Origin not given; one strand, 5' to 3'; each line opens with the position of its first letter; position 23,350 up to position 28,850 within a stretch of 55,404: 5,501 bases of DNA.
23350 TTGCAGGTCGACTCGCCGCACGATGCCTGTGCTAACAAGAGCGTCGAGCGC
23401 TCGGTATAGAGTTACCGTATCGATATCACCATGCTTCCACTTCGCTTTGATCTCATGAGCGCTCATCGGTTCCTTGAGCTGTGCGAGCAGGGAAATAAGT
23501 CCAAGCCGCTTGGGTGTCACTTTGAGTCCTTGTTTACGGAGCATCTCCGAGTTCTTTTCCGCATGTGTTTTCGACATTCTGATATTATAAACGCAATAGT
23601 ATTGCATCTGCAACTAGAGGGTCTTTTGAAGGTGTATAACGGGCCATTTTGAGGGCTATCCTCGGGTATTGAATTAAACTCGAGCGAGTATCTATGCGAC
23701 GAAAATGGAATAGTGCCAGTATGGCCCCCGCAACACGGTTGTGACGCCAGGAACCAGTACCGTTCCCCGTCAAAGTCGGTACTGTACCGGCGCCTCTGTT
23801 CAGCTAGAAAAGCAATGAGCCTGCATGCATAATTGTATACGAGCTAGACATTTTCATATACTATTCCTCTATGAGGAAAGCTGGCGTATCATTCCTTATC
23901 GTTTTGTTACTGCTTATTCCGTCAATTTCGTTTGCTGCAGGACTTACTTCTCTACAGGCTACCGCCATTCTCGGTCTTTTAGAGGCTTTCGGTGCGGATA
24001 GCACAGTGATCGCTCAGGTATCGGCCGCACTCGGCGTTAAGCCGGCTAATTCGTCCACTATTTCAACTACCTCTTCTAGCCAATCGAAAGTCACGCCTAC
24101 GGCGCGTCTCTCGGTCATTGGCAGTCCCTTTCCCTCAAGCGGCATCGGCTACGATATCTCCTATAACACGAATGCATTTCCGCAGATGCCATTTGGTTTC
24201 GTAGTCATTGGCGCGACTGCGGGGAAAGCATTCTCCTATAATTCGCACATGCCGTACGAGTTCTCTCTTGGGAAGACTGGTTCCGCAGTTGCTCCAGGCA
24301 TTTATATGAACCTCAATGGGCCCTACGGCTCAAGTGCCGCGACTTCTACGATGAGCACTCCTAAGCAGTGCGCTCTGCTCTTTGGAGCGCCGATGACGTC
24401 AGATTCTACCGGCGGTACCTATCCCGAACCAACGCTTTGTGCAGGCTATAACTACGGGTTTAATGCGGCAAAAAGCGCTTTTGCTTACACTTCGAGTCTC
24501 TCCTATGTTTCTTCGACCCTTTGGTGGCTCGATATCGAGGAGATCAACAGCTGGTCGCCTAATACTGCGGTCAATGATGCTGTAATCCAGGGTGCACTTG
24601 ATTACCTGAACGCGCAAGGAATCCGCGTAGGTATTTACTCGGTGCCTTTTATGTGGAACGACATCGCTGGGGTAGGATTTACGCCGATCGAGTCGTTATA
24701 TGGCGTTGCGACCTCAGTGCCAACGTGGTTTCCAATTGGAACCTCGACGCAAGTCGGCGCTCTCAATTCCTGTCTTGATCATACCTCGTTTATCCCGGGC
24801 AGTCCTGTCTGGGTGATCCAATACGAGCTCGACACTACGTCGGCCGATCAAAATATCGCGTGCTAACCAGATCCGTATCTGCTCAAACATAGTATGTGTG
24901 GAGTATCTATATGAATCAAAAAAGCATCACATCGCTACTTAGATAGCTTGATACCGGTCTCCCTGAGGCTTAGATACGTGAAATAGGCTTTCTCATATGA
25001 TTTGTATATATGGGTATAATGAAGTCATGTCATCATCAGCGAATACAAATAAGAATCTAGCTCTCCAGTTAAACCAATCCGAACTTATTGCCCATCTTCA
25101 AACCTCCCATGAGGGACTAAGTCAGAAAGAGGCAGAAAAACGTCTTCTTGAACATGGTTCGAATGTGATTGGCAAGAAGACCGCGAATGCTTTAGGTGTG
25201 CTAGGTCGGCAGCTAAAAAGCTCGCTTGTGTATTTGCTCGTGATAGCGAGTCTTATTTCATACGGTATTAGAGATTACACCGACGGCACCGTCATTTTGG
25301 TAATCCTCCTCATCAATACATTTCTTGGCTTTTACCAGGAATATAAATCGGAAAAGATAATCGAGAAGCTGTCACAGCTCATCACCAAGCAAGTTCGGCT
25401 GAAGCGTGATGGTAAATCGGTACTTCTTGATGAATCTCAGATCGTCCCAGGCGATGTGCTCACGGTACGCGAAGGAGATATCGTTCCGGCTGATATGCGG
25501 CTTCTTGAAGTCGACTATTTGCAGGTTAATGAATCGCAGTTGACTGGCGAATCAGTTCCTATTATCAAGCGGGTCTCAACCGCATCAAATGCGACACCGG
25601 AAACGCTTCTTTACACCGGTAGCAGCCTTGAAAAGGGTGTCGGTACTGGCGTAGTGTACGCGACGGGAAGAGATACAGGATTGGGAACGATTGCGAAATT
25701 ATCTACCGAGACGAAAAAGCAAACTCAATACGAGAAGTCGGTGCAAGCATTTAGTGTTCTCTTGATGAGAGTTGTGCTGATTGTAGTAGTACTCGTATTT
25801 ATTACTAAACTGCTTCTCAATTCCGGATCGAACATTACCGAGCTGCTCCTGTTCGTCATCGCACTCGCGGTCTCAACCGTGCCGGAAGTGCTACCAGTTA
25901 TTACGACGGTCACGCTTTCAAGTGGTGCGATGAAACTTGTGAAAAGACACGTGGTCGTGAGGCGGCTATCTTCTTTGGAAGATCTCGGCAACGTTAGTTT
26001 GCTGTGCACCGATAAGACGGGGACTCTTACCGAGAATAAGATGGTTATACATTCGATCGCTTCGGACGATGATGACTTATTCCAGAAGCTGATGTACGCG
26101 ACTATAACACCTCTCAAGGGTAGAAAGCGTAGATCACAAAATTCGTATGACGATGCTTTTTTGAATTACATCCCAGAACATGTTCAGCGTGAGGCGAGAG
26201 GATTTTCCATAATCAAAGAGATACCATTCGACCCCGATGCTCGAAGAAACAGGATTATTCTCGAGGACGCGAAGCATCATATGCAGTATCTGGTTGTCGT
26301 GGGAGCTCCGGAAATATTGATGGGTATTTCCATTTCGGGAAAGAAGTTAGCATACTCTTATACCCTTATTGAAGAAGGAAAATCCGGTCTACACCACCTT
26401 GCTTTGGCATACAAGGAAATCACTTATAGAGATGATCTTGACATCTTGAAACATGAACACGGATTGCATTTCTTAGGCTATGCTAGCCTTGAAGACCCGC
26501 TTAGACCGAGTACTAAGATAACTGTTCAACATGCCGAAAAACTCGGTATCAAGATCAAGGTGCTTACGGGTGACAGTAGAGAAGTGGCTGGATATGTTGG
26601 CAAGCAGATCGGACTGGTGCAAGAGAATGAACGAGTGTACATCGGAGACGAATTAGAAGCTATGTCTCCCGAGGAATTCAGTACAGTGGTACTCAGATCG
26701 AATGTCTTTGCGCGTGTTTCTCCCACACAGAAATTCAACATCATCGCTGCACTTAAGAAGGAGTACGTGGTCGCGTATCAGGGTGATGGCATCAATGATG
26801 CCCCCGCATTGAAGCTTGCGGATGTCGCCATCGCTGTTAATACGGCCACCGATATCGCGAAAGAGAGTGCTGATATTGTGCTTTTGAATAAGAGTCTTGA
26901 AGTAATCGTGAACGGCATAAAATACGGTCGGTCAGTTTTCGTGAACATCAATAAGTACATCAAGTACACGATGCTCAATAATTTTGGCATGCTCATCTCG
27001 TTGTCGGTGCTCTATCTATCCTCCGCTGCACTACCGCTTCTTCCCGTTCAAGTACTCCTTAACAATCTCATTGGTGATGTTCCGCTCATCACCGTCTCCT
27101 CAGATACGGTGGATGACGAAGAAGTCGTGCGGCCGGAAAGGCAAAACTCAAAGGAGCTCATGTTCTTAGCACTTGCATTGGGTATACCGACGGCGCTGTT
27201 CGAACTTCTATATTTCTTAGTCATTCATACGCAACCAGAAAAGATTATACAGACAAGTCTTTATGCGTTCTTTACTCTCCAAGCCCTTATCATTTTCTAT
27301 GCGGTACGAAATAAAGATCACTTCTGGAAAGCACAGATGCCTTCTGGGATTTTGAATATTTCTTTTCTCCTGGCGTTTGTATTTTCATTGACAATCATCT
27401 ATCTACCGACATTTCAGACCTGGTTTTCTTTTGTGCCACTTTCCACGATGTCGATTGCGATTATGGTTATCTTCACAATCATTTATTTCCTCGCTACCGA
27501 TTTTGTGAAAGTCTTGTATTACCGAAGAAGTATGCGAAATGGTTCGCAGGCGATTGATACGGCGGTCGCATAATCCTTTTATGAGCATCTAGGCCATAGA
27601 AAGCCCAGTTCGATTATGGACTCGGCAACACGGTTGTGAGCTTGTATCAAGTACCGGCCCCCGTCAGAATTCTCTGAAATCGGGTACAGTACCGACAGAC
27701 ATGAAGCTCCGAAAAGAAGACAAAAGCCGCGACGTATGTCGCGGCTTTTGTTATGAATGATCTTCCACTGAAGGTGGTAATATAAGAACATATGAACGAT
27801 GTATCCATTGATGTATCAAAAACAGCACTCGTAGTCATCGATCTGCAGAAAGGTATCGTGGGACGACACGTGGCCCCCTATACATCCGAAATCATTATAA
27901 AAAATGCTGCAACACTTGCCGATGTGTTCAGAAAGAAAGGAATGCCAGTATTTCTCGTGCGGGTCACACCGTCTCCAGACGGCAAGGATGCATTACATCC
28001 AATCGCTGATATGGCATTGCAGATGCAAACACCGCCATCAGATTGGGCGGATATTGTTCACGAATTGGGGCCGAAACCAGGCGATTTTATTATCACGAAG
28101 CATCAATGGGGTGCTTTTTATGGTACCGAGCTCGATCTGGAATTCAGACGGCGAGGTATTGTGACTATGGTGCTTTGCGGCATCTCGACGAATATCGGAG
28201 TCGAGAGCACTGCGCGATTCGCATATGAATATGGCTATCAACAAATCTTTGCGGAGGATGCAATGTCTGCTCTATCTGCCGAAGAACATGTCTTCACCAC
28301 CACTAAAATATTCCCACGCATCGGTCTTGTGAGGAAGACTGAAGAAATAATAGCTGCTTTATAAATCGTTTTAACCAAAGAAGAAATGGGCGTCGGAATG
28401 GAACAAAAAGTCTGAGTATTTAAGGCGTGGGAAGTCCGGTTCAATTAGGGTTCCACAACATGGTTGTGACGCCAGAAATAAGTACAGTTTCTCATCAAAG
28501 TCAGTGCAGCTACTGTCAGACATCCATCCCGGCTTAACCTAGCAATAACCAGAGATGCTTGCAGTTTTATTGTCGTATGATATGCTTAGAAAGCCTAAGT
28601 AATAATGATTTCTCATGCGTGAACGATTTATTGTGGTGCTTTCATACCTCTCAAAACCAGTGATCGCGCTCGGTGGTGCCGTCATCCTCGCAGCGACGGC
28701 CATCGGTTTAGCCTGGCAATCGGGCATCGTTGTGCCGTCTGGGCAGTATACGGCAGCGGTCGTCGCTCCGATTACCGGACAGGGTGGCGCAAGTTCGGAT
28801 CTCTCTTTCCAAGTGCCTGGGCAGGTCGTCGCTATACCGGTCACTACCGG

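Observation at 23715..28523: Conserved structured intergenic element present in three copies within 5 kb, each 140-166 nt upstream of a plus-strand gene start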

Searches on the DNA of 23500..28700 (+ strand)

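Call 4: search_rna_families(source=window, start=23500, end=28700, threshold=evalue, max_evalue=10, show_alignments=6)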
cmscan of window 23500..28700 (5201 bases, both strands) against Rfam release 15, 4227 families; matches with E-value up to 10: 2.
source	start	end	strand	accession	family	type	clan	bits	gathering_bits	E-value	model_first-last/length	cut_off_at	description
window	27630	27761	+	RF00121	MicC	Gene; sRNA;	-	22.3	90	6.2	1-123/123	no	MicC RNA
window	27626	27756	+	RF04191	Hairpin-meta2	Gene; ribozyme;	-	10.7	210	8.2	1-258/258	no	Hairpin ribozyme 2 from viruses-like metatranscriptomes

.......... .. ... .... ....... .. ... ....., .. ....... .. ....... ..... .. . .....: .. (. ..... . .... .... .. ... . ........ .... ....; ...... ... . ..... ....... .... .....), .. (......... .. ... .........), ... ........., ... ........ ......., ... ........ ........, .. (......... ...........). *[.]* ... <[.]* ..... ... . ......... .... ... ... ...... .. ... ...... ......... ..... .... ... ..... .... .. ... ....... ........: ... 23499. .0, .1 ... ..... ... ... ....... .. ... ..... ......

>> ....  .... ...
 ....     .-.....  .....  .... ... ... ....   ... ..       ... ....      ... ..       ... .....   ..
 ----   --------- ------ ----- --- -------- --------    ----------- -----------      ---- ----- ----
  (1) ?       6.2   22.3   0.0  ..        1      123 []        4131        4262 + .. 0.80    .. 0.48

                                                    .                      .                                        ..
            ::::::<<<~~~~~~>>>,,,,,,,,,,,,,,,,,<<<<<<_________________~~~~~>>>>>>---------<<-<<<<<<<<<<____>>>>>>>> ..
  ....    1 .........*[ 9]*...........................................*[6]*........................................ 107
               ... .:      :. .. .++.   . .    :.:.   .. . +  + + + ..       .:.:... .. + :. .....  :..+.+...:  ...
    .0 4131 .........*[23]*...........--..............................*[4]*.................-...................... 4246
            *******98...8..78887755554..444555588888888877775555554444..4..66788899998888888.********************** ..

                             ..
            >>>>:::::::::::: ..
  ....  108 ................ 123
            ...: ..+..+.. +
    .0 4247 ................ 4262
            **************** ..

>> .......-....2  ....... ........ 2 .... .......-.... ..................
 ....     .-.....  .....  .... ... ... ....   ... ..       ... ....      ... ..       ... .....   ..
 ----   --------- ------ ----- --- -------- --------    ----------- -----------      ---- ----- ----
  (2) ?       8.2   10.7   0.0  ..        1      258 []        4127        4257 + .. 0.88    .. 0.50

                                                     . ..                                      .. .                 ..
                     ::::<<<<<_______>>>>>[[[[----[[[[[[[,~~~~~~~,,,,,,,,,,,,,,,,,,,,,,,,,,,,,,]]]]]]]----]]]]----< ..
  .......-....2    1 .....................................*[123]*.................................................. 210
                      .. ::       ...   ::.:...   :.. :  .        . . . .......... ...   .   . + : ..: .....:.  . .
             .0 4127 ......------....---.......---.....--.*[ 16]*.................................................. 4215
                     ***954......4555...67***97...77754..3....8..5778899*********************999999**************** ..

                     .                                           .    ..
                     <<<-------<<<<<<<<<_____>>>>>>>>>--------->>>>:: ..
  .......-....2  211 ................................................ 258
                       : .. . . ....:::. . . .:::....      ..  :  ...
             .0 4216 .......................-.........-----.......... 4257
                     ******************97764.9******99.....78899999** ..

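Call 49: search_dna_similar(query=window:23700-23815:+, collection=phages, mode=distant, max_evalue=0.01)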
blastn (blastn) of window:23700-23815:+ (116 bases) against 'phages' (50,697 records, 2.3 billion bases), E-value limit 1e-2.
No match.

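Call 50: search_dna_similar(query=window:23700-23815:+, collection=plasmids, mode=distant, max_evalue=0.01)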
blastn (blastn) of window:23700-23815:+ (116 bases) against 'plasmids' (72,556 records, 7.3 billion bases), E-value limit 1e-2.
No match.

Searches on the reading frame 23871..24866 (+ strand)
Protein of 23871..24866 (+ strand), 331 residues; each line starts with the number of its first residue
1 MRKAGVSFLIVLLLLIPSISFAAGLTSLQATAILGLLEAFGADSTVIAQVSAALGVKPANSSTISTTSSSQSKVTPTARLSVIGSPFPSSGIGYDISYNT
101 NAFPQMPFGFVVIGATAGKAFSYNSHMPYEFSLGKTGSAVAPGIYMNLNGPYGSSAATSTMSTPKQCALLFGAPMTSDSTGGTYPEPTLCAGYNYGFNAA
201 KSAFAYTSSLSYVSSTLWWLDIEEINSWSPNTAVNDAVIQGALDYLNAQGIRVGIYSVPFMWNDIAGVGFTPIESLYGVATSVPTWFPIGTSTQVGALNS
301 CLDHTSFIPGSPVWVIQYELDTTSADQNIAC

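Call 11: search_protein_families(library=pfam, proteins=[window:23871-24866:+])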
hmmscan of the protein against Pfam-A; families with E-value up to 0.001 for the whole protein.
window:23871-24866:+ (331 aa): 0 families

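Call 24: search_protein_families(library=ncbifam, proteins=[window:23871-24866:+], max_evalue=0.01)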
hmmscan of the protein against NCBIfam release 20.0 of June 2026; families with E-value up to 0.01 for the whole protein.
window:23871-24866:+ (331 aa): 0 families

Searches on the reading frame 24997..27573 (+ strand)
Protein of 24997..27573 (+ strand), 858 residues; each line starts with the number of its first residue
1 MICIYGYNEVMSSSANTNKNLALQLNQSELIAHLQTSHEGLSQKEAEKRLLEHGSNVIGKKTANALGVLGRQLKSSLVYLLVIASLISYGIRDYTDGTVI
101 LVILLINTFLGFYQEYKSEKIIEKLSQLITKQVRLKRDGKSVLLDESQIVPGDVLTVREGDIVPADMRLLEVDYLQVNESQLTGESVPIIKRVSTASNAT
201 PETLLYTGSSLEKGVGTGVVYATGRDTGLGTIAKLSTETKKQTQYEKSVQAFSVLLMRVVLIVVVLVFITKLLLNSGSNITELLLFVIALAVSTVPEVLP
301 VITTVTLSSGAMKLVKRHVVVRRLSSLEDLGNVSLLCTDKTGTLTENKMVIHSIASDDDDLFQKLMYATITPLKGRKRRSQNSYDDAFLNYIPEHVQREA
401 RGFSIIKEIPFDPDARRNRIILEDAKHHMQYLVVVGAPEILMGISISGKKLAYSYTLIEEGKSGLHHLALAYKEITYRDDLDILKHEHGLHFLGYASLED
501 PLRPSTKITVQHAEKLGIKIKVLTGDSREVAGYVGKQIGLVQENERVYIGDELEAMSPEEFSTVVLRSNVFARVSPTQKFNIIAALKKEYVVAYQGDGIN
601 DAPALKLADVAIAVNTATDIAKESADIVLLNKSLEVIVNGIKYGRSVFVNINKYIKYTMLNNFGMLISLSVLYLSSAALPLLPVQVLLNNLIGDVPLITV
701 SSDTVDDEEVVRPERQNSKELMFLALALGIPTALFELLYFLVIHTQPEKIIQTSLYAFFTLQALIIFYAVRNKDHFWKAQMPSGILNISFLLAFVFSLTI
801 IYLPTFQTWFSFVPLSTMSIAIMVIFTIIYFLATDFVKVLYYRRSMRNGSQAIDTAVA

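Call 11: search_protein_families(library=pfam, proteins=[window:24997-27573:+])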
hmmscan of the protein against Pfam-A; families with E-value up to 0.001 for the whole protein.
window:24997-27573:+ (858 aa): 5 families
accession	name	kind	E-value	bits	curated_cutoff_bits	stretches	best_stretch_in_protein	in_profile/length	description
PF00122.25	E1-E2_ATPase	-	3.8e-39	134.5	28.1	1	128-317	2-181/181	E1-E2 ATPase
PF00689.26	Cation_ATPase_C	-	3.5e-15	56.6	27.3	1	679-840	2-175/175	Cation transporting ATPase, C-terminus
PF00690.31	Cation_ATPase_N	-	1.1e-13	51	20.4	1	27-88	6-69/69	Cation transporter/ATPase, N-terminus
PF00702.32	Hydrolase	-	3e-12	47.8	26.4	1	335-609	3-191/191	haloacid dehalogenase-like hydrolase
PF08282.18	Hydrolase_3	-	0.0003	21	20.9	0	595-633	209-247/255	haloacid dehalogenase-like hydrolase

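Call 24: search_protein_families(library=ncbifam, proteins=[window:24997-27573:+], max_evalue=0.01)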
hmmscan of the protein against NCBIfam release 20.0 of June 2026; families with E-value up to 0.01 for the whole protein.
window:24997-27573:+ (858 aa): 23 families
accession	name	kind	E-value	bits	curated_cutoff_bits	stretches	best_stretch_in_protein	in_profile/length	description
TIGR01647.1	ATPase-IIIA_H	equivalog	2.3e-144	482.4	615.5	1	40-797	1-749/755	plasma-membrane proton-efflux P-type ATPase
TIGR01524.1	ATPase-IIIB_Mg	equivalog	1.6e-138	463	610.75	1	18-844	11-863/867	magnesium-translocating P-type ATPase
NF011702.0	PRK15122.1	subfamily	6.1e-120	401.7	975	1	25-845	34-903/907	magnesium-translocating P-type ATPase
TIGR01522.1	ATPase-IIA2_Ca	equivalog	1.1e-109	367.5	798.3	1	24-839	6-848/854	calcium-transporting P-type ATPase, PMR1-type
TIGR01116.1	ATPase-IIA1_Ca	equivalog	4.2e-97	326.1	703.4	2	72-355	4-287/799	calcium-translocating P-type ATPase, SERCA-type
TIGR01523.1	ATPase-IID_K-Na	equivalog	6.7e-88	295.4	645.05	3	34-241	19-235/997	potassium/sodium efflux P-type ATPase, fungal-type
TIGR01517.1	ATPase-IIB_Ca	equivalog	4.2e-84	283.3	507.05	1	14-830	28-869/882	calcium-translocating P-type ATPase, PMCA-type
TIGR01494.1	ATPase_P-type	subfamily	6.8e-79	265.5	62.3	3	99-358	1-236/478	HAD-IC family P-type ATPase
TIGR01106.1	ATPase-IIC_X-K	subfamily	1.7e-75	254.6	946.1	2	24-358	19-369/997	Na,H/K antiporter P-type ATPase subunit alpha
TIGR01525.1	ATPase-IB_hvy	subfamily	5.9e-67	226.8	346.25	2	80-542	4-428/560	heavy metal translocating P-type ATPase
TIGR01657.1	P-ATPase-V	hypoth_equivalog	6e-67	226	618.25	3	28-368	128-484/1055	ATP13A2 family polyamine export P-type ATPase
TIGR01512.1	ATPase-IB2_Cd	subfamily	2.2e-50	171.8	313.5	3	80-355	4-256/494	cadmium family heavy metal-translocating P-type ATPase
TIGR01511.1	ATPase-IB1_Cu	subfamily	1.1e-47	163.1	397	3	568-676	408-515/542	copper-translocating P-type ATPase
NF008262.1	PRK11033.1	equivalog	5.5e-38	130.9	1005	2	80-359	181-451/731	zinc/cadmium/mercury/lead-transporting ATPase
NF033775.1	P_type_ZntA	exception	2.5e-33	115.3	1240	2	91-359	197-456/732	Zn(II)/Cd(II)/Pb(II) translocating P-type ATPase ZntA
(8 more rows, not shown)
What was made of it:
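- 23871..27573 (+): Cassette 3 cargo: a 331-aa secreted protein of unknown family and a P-type ATPase. Pfam and NCBIfam (calls 11, 24).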

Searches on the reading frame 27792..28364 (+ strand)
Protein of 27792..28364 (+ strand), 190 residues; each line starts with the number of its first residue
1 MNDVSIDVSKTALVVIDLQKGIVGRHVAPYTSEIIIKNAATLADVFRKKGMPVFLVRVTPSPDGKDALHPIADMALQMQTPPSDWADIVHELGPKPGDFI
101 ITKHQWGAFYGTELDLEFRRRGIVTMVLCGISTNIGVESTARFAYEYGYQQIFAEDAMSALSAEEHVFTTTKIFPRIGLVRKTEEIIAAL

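Call 11: search_protein_families(library=pfam, proteins=[window:27792-28364:+])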
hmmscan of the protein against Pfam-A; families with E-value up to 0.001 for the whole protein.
window:27792-28364:+ (190 aa): 1 family
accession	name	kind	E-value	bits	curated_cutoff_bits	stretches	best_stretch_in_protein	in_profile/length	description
PF00857.26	Isochorismatase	-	1.8e-40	139.3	27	1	11-185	1-175/175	Isochorismatase domain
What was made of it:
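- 27792..28364 (+): Cassette 4 cargo: isochorismatase-family hydrolase. Pfam PF00857 (call 11).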

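Call 24: search_protein_families(library=ncbifam, proteins=[window:27792-28364:+], max_evalue=0.01)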
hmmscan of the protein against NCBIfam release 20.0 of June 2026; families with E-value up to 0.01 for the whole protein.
window:27792-28364:+ (190 aa): 3 families
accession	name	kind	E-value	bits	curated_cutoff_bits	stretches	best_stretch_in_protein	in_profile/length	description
NF008517.0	PRK11440.1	equivalog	6.2e-66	221.9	195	1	6-190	4-188/188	hydrolase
NF050097.1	BiurAmidohydBiuH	equivalog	1.7e-17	63.6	370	1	85-171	114-199/221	biuret amidohydrolase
TIGR03614.1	RutB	equivalog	2.1e-17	63.5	377.95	1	87-164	115-192/226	pyrimidine utilization protein B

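Call 37: find_encoding_contigs(protein=window:27792-28364:+, flank=6000, max_places=10)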
Protein window:27792-28364:+ (190 aa): 8 contigs read that carry it; 7 places shown.
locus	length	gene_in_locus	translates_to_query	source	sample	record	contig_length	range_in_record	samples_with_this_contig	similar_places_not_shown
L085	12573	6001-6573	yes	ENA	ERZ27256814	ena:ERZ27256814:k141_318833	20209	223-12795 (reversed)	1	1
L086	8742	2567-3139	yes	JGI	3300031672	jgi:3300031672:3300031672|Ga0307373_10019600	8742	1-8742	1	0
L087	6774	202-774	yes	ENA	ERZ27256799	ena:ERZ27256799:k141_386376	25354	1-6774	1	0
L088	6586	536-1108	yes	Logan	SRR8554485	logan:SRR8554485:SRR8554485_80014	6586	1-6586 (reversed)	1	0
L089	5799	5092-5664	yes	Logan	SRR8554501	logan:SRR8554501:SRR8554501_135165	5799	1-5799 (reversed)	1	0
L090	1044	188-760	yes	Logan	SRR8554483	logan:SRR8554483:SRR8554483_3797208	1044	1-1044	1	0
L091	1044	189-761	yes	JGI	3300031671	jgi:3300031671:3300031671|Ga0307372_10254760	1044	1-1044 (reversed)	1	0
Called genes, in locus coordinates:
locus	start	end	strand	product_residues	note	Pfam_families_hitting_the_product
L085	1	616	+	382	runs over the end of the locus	PF07907:YibE_F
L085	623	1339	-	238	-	PF02535:Zip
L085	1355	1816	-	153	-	PF01475:FUR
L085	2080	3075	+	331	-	-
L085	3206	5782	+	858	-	PF00690:Cation_ATPase_N, PF00122:E1-E2_ATPase, PF00702:Hydrolase, PF13246:Cation_ATPase (weak), PF00689:Cation_ATPase_C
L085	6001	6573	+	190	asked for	PF00857:Isochorismatase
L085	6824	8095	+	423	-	PF25919:BSH_CusB (faint), PF25989:YknX_C (weak)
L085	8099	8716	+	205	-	PF25990:Beta-barrel_YknX (weak), PF25954:Beta-barrel_RND_2 (faint)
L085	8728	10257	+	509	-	PF07690:MFS_1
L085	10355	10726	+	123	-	PF01047:MarR (weak), PF12802:MarR_2 (weak)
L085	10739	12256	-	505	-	PF00175:NAD_binding_1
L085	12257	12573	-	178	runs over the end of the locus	?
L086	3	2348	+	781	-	PF00122:E1-E2_ATPase, PF00702:Hydrolase, PF13246:Cation_ATPase (weak), PF00689:Cation_ATPase_C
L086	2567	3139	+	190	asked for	PF00857:Isochorismatase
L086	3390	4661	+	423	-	PF25919:BSH_CusB (faint), PF25989:YknX_C (weak)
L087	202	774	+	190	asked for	PF00857:Isochorismatase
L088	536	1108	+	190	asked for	PF00857:Isochorismatase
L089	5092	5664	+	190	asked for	PF00857:Isochorismatase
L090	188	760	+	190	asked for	PF00857:Isochorismatase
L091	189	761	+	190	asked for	PF00857:Isochorismatase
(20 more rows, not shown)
